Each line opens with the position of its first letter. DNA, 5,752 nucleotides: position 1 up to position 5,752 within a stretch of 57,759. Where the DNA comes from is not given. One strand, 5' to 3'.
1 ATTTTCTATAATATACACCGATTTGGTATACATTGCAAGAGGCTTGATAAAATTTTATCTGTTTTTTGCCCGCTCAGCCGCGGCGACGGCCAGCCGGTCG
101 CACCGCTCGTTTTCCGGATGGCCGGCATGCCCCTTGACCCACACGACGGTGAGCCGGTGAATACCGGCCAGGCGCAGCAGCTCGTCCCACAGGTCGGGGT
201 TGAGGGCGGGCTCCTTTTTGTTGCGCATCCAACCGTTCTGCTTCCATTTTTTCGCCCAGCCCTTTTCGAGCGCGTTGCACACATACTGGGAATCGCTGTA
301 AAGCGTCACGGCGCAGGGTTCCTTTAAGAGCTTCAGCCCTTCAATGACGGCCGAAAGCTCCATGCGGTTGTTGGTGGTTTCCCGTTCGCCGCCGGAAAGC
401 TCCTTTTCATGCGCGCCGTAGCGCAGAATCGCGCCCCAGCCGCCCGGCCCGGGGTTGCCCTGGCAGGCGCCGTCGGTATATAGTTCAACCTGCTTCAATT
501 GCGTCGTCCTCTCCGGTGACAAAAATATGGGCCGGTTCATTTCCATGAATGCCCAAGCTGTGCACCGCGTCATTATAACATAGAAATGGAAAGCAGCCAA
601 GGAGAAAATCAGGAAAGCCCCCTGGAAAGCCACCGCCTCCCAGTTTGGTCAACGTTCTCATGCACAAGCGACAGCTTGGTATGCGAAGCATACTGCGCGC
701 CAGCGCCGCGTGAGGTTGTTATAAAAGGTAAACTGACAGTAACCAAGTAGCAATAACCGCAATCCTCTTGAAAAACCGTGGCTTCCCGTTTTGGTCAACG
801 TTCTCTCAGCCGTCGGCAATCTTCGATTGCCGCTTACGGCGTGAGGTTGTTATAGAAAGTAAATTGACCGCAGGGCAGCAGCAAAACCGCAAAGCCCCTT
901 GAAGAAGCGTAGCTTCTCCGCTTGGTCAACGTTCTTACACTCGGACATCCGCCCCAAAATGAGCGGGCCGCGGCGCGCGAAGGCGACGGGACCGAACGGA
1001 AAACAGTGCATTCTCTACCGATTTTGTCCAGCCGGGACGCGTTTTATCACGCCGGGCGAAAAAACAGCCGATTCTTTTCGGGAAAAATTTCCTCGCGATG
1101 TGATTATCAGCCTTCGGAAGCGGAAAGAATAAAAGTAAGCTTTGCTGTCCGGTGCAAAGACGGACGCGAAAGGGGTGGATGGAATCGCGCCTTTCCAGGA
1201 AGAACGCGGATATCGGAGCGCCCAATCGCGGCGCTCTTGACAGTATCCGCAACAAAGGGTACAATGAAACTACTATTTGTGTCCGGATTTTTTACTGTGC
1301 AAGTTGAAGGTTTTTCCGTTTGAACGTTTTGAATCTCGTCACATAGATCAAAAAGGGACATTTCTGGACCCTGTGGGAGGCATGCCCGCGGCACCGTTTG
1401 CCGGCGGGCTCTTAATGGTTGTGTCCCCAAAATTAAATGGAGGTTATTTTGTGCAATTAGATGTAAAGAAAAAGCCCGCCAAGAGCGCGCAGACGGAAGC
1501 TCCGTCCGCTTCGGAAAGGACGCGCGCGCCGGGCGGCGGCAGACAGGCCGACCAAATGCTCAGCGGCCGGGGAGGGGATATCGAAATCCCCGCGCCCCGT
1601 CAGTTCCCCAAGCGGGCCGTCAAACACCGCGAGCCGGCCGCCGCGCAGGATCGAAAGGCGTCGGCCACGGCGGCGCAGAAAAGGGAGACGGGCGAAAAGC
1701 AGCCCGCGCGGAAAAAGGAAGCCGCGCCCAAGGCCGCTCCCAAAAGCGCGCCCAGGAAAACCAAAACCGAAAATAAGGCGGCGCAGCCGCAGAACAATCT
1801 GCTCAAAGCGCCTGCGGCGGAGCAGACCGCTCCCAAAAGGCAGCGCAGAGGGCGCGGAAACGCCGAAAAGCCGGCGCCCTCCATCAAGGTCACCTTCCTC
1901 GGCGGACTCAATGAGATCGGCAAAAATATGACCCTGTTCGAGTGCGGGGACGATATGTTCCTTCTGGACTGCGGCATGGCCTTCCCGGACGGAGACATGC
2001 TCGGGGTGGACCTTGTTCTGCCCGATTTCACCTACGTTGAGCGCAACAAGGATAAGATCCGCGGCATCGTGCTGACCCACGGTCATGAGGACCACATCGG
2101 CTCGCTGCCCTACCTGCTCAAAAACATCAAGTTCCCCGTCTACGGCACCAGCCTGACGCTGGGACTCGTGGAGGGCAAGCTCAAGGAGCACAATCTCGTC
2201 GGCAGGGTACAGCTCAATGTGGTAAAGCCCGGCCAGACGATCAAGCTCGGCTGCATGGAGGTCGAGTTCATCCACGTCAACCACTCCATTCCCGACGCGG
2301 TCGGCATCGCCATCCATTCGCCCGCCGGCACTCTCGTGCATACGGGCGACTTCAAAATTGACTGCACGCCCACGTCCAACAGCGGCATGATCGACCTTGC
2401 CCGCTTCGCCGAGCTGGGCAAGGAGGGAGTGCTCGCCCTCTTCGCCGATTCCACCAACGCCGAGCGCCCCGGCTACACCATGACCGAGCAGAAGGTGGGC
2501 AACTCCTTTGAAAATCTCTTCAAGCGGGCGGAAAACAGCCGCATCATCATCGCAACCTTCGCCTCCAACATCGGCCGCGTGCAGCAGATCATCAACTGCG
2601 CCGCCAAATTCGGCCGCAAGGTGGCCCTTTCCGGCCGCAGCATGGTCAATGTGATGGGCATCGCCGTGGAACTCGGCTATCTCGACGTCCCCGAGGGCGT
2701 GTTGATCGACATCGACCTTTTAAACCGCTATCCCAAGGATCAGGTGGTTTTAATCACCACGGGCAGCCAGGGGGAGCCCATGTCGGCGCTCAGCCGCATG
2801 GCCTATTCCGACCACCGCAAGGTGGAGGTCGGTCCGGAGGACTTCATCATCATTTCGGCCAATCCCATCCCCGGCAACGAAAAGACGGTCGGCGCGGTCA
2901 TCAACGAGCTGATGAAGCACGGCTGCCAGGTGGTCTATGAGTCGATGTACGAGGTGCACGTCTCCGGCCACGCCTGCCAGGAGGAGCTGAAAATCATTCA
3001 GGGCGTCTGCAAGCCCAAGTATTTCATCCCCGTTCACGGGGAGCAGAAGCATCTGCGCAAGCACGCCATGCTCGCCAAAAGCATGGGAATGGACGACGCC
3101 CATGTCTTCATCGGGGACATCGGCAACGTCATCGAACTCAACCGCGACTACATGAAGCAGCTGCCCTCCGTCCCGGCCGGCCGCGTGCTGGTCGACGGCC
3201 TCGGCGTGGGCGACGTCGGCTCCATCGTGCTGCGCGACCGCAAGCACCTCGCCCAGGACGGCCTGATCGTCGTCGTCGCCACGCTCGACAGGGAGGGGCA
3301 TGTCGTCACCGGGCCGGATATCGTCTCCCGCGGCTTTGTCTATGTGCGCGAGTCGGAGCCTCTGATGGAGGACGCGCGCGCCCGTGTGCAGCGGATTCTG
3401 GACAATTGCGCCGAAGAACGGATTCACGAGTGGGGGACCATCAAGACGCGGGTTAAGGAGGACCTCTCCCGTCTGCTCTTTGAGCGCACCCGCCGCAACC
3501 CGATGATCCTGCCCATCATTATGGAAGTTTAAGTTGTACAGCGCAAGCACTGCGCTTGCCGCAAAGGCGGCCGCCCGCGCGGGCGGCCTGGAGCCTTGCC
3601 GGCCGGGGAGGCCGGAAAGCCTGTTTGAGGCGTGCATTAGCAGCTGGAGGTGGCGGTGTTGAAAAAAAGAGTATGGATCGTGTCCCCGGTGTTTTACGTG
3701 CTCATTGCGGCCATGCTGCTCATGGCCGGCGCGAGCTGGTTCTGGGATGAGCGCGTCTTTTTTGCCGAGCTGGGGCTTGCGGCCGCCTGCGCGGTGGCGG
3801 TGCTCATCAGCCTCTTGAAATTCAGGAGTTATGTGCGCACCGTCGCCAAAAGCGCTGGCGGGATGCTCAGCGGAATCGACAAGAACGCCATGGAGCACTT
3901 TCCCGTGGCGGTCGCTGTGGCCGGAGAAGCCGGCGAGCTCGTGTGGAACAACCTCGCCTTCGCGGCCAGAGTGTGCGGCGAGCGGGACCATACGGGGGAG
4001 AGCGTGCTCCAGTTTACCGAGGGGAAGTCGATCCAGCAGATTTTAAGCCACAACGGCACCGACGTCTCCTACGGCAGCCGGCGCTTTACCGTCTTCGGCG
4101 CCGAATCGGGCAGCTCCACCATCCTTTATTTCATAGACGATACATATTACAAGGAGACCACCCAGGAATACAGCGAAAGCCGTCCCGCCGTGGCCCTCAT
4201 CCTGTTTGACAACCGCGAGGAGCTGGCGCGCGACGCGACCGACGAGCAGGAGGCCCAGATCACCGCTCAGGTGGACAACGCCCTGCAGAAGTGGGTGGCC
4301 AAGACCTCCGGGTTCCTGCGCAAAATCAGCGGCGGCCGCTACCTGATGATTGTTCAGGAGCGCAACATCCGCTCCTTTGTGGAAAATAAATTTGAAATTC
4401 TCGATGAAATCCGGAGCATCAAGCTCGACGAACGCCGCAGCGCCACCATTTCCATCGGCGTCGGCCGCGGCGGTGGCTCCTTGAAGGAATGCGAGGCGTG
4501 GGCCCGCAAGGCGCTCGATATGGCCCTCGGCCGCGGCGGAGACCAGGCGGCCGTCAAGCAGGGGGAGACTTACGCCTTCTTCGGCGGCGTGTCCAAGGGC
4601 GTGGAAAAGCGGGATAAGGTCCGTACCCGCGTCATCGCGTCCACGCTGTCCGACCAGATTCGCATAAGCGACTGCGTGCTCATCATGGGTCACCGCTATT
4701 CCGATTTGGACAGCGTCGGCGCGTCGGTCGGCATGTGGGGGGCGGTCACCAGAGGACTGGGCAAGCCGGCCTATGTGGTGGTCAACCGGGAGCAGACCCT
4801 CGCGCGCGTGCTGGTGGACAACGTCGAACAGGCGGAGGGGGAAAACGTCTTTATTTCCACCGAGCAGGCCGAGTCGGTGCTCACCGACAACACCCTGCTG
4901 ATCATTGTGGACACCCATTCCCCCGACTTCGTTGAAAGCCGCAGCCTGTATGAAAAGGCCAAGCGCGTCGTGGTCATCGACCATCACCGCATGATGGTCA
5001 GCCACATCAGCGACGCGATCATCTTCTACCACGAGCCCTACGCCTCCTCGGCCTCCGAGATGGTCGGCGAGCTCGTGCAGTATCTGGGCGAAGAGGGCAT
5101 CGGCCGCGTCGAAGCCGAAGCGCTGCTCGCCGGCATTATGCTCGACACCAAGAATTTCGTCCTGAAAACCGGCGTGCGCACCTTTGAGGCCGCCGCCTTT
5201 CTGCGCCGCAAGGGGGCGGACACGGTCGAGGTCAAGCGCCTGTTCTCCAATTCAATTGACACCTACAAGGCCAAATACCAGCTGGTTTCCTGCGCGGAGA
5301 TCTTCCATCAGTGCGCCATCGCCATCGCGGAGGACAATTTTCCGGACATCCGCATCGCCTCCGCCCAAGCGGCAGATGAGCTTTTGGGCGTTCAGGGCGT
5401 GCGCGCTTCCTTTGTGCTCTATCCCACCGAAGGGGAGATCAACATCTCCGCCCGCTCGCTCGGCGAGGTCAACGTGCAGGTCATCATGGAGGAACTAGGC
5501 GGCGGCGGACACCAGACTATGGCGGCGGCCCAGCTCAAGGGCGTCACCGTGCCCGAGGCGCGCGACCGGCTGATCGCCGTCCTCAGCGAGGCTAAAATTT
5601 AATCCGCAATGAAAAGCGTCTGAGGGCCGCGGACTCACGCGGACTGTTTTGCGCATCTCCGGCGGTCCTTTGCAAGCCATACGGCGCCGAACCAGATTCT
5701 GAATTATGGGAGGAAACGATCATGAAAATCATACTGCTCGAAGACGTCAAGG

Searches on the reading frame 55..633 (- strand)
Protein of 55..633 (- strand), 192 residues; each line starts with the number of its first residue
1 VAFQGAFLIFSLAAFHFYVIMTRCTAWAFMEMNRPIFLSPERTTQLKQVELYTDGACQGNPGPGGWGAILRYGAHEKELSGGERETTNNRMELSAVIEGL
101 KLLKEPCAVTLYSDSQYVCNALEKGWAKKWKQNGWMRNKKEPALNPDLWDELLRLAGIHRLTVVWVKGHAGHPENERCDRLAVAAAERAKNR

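Call 90: search_protein_families(library=pfam, proteins=[window:55-633:-], max_evalue=0.00001)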
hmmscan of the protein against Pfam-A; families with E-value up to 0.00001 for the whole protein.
window:55-633:- (192 aa): 1 family
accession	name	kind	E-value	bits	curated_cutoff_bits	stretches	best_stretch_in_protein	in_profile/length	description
PF00075.30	RNase_H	-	1.3e-44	152.2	25.8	1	47-186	2-140/141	RNase H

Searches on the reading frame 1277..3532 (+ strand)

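Call 90: search_protein_families(library=pfam, proteins=[window:1277-3532:+], max_evalue=0.00001)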
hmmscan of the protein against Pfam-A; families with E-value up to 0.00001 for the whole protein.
window:1277-3532:+ (751 aa): 5 families
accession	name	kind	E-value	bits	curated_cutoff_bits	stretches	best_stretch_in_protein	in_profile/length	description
PF22505.1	RNase_J_b_CASP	-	1.3e-50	170.8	27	1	421-545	2-126/126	Ribonuclease J, beta-CASP domain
PF17770.6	RNase_J_C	-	6.9e-34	117.3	23.8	1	651-751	1-102/102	Ribonuclease J C-terminal domain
PF00753.33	Lactamase_B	-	6.4e-15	56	22.7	1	216-361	6-152/196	Metallo-beta-lactamase superfamily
PF12706.13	Lactamase_B_2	-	5.8e-12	46.1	27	1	254-360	24-144/200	Beta-lactamase superfamily domain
PF07521.17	RMMBL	-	1.9e-11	44.2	21.6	1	557-604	8-57/63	Zn-dependent metallo-hydrolase RNA specificity domain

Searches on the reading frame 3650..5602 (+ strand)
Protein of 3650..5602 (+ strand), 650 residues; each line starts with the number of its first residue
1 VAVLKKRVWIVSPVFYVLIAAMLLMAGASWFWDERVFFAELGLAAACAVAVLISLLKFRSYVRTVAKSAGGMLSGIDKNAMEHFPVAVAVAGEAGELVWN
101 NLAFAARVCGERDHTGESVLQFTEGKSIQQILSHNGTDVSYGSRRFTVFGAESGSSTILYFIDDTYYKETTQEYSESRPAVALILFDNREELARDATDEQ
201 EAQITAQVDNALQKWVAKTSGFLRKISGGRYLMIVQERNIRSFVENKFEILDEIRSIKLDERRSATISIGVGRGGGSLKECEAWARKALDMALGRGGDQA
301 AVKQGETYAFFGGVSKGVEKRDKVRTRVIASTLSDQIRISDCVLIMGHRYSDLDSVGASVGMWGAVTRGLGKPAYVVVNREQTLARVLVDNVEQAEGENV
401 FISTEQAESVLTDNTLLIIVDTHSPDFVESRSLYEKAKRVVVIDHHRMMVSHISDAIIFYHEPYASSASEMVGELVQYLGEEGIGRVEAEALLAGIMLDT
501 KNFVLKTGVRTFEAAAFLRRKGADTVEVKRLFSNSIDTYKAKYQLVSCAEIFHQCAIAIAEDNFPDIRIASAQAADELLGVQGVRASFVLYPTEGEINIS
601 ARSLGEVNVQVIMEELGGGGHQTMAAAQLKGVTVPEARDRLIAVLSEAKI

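Call 90: search_protein_families(library=pfam, proteins=[window:3650-5602:+], max_evalue=0.00001)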
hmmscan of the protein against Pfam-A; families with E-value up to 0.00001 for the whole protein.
window:3650-5602:+ (650 aa): 3 families
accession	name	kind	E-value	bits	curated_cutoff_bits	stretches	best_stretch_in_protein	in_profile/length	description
PF24898.2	GGDEF_GdpP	-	5e-29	101.6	30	1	185-306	2-122/126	Cyclic-di-AMP phosphodiesterase GdpP-like, GGDEF domain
PF01368.27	DHH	-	1.9e-23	83.5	28.1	1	343-496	2-125/125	DHH family, N-terminal domain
PF02272.25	DHHA1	-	5.5e-13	49.7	25.9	1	570-646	17-97/102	DHHA1 domain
